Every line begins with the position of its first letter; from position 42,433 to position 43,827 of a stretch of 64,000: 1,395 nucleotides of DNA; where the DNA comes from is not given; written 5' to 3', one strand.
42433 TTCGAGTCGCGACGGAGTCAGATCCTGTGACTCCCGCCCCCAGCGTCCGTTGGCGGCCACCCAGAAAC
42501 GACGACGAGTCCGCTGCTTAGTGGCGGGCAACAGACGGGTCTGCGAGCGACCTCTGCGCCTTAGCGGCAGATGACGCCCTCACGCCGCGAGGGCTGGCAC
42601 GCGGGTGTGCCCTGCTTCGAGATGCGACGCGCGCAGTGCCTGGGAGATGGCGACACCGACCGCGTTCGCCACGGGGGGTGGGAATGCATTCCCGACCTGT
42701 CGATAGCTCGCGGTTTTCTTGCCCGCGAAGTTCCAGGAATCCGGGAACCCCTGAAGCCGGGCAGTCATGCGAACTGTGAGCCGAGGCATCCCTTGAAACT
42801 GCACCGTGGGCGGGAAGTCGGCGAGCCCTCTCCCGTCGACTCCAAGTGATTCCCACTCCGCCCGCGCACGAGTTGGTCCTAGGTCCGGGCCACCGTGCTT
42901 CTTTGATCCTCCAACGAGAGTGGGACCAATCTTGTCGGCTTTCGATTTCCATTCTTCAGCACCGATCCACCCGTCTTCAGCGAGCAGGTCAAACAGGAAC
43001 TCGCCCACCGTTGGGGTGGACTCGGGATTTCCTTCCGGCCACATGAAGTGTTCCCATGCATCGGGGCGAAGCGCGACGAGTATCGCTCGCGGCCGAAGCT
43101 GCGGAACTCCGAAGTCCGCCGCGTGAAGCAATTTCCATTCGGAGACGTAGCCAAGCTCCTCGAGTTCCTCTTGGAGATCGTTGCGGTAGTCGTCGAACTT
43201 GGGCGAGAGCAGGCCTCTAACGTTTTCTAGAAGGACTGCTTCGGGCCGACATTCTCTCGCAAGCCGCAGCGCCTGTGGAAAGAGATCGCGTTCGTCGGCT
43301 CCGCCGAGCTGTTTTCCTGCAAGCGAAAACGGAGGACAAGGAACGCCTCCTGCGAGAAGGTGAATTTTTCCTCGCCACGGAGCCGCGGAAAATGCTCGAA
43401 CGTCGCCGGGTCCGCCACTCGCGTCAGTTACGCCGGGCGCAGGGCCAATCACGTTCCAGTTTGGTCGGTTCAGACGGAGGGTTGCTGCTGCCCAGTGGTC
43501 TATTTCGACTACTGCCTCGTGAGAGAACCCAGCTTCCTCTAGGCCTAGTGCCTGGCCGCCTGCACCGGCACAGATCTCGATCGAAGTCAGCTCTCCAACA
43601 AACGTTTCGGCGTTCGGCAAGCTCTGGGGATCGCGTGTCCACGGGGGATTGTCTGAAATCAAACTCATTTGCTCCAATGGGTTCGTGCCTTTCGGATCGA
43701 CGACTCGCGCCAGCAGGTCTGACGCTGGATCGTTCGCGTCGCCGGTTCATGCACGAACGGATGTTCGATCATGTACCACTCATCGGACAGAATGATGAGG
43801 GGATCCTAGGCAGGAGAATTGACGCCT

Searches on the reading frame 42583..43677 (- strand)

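Call 81: search_protein_families(library=pfam, proteins=[window:42583-43677:-], max_evalue=0.001)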
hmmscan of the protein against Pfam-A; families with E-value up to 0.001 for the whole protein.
window:42583-43677:- (365 aa): 1 family
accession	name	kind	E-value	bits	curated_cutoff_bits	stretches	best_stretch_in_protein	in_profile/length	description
PF00145.23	DNA_methylase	-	6.1e-62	210.4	22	1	31-345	2-323/324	C-5 cytosine-specific DNA methylase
